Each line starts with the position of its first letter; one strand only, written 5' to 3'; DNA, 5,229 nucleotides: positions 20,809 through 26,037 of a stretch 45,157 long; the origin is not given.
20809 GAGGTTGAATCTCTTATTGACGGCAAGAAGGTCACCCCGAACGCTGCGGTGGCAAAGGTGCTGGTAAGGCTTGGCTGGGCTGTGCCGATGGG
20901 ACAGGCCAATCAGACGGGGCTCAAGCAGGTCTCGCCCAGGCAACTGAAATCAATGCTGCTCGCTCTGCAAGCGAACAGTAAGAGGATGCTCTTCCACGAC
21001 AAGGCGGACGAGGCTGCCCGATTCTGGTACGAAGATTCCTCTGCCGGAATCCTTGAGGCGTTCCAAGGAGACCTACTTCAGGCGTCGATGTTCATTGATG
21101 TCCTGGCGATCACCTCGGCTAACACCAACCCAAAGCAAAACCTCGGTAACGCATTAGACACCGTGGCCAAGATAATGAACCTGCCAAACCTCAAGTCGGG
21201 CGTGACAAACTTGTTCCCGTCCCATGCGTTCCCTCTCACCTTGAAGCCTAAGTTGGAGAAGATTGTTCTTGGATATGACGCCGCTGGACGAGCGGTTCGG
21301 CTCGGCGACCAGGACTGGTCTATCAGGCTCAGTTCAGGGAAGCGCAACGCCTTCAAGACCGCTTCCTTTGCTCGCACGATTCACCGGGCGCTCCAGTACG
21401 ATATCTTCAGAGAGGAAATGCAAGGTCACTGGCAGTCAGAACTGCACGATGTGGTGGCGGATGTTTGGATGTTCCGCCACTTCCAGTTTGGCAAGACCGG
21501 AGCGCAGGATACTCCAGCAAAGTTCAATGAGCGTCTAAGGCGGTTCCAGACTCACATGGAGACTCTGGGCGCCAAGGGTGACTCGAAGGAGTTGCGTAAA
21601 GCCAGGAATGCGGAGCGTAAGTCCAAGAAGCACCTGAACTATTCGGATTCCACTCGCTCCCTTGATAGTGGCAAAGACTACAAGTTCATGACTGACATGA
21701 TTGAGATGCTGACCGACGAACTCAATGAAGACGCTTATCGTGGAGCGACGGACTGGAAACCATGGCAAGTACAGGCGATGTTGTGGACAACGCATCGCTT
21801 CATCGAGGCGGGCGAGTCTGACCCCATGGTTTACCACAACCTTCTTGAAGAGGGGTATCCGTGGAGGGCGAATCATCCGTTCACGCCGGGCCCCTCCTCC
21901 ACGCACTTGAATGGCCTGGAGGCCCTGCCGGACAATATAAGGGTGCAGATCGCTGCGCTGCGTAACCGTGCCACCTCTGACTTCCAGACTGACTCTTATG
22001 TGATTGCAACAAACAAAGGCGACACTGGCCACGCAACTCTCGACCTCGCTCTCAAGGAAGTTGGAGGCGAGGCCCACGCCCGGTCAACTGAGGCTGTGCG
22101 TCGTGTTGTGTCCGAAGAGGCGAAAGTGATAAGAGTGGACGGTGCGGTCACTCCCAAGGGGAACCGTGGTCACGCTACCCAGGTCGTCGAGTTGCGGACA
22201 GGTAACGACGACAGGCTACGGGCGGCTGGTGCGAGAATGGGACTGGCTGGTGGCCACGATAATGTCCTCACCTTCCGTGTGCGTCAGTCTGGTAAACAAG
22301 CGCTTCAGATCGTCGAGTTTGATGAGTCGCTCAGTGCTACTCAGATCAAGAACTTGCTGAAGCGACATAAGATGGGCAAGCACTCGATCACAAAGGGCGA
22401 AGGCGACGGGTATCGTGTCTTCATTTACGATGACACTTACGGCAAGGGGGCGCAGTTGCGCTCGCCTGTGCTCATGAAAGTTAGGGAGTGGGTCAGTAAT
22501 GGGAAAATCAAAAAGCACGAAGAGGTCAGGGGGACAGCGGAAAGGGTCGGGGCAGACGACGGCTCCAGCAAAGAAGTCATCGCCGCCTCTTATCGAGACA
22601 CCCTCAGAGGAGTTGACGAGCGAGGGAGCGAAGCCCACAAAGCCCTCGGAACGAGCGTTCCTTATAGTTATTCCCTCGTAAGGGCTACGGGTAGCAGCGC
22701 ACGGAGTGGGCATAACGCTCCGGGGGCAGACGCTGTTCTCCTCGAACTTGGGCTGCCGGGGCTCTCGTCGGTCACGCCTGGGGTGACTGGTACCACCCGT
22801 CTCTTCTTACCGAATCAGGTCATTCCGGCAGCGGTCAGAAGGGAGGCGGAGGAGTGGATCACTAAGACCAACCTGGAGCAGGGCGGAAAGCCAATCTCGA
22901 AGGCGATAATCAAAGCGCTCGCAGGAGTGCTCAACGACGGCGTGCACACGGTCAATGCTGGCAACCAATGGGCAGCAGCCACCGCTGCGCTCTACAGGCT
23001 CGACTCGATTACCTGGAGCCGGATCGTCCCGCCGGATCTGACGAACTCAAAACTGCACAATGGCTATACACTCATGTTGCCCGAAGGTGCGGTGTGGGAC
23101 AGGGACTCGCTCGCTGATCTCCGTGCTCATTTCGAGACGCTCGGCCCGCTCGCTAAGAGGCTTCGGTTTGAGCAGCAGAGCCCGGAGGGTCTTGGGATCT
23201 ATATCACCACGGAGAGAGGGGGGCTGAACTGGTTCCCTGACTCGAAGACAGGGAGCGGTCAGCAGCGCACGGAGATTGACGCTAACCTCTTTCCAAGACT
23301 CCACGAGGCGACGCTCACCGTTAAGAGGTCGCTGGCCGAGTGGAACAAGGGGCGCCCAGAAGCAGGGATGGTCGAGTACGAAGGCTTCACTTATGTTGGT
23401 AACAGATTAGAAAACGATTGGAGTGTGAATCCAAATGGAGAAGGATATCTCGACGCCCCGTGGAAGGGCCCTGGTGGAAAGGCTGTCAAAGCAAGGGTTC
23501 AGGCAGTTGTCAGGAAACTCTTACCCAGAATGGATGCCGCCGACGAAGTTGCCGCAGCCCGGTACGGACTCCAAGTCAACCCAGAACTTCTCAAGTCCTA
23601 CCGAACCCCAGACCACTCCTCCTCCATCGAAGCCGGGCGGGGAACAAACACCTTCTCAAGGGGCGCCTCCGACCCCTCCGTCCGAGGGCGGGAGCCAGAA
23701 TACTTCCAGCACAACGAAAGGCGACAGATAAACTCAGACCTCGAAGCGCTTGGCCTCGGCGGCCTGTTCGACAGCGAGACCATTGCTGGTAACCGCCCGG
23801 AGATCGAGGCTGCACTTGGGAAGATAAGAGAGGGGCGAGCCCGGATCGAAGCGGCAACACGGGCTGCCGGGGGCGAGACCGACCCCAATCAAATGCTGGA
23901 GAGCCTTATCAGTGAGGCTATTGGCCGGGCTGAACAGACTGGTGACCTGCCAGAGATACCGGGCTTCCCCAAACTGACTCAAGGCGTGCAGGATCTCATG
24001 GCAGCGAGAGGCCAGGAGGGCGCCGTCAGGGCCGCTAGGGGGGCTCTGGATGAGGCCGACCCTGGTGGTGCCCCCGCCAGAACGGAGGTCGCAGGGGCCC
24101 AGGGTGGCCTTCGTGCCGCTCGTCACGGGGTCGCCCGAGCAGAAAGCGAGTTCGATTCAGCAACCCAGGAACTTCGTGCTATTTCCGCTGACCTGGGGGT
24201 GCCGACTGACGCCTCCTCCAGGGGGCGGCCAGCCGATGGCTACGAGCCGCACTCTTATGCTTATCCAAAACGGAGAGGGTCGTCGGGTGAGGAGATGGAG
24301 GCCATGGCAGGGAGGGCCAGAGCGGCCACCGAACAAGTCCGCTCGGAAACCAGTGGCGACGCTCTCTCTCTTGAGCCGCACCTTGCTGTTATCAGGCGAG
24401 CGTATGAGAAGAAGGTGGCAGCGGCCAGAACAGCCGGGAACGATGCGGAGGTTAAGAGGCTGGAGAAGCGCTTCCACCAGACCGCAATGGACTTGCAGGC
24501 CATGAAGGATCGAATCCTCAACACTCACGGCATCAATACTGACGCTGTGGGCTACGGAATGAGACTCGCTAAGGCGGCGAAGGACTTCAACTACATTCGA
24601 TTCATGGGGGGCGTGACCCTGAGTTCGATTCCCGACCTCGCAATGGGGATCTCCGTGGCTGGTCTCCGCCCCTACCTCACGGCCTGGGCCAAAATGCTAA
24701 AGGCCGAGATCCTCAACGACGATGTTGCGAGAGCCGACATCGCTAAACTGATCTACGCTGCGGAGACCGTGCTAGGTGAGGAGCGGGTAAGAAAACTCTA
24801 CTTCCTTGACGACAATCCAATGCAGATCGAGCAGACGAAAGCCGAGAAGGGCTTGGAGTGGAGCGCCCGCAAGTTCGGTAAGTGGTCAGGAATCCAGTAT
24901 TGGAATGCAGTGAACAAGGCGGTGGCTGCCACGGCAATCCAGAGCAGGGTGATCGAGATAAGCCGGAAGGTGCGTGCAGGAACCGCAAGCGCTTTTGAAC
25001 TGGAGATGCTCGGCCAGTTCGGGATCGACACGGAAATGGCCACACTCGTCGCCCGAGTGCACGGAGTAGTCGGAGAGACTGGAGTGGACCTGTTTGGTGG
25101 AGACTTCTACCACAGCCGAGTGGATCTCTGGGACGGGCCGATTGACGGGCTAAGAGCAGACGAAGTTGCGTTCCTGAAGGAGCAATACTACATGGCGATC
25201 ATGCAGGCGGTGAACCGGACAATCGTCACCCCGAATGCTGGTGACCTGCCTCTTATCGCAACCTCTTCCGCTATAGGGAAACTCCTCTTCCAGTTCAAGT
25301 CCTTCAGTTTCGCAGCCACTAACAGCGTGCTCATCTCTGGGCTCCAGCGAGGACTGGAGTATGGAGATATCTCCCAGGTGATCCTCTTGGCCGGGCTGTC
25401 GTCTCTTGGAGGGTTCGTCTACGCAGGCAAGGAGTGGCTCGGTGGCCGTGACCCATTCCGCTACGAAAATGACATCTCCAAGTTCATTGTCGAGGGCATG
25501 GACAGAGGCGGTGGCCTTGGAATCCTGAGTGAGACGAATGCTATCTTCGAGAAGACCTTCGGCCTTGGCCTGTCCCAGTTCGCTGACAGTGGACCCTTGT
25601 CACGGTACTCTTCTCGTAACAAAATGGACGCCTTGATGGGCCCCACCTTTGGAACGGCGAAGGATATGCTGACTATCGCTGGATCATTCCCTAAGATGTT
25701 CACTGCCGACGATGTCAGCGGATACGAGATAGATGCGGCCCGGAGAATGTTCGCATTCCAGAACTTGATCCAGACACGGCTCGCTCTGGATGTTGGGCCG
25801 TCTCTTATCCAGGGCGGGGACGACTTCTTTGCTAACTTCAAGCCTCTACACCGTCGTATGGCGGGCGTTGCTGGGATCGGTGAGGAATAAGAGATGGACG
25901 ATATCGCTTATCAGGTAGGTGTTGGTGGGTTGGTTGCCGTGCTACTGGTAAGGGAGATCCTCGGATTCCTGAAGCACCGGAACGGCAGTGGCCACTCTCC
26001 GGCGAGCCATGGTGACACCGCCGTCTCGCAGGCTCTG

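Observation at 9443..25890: Hyper-expanded internal/ejection-protein module occupies 36% of the genome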

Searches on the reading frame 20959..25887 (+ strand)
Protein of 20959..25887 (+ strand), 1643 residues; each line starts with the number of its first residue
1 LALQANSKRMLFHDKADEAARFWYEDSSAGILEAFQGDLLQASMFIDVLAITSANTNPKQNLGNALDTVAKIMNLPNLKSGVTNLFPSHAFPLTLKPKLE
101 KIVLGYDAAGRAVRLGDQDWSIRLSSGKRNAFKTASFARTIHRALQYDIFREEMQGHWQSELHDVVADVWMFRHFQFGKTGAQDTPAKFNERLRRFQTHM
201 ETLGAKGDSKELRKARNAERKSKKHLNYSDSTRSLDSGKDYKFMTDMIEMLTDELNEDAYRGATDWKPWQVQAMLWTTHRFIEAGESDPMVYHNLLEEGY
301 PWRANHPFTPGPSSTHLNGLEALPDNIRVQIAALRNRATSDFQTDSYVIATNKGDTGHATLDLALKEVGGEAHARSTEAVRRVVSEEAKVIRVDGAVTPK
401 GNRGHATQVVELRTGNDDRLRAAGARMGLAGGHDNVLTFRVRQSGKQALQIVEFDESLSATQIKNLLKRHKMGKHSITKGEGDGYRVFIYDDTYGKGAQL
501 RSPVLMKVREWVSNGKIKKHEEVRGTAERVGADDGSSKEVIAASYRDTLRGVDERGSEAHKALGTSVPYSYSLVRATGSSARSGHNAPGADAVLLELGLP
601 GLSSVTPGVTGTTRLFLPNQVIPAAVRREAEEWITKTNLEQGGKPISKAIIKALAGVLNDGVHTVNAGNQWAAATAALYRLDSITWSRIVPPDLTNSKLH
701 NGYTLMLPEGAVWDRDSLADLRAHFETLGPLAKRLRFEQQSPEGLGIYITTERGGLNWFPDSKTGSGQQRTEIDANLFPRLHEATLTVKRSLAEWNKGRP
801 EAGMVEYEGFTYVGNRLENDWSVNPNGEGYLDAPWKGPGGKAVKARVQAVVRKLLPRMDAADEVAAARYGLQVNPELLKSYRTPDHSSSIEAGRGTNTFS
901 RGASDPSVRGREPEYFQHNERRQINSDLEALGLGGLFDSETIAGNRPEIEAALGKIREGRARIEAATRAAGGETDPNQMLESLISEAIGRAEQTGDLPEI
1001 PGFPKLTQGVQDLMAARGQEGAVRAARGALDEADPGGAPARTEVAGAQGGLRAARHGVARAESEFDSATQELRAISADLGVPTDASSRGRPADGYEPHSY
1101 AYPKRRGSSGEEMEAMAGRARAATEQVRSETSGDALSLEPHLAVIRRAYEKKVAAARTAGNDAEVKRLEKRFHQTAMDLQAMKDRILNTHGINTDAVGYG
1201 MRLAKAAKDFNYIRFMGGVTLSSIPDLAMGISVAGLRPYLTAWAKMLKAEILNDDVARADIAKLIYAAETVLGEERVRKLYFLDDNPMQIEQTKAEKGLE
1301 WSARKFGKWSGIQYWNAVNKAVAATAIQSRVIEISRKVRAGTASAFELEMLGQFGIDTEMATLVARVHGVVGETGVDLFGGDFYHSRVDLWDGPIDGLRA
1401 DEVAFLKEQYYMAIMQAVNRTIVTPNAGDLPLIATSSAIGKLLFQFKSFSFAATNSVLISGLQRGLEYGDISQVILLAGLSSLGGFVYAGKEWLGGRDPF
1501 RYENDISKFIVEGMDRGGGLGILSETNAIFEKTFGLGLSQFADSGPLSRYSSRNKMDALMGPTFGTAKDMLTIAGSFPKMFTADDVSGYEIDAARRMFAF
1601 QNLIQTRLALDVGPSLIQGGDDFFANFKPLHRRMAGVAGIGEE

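Call 123: find_related_loci(query=window:20959-25887:+, collection=genome_contigs, flank=10000)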
Query window:20959-25887:+ (1643 aa) in genome_contigs; peptide patterns used: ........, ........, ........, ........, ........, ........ (x = any residue, [..] = any of these).
28 stretches matched a pattern, but none encodes a relative of the query by tblastn (E <= 1e-3).

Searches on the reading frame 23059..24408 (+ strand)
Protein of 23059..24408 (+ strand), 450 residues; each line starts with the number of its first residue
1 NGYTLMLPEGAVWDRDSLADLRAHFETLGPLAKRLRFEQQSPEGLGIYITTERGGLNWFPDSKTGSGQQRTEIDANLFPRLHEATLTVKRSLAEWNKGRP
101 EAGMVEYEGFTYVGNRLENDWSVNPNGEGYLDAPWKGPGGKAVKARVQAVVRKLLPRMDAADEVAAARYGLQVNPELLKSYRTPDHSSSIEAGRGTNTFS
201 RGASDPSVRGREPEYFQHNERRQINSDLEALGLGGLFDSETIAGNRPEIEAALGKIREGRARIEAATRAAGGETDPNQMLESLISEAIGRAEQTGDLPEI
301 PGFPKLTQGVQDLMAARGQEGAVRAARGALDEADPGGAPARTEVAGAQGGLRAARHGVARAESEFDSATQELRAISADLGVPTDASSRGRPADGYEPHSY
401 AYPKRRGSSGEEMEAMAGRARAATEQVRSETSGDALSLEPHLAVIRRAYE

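Call 11: search_protein_families(library=pfam, proteins=[window:23059-24408:+], max_evalue=1)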
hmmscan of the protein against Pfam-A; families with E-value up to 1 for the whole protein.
window:23059-24408:+ (450 aa): 1 family
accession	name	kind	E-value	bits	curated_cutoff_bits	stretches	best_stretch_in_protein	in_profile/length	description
PF00300.27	His_Phos_1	-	0.00024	21.3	21.7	1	400-447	111-153/194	Histidine phosphatase superfamily (branch 1)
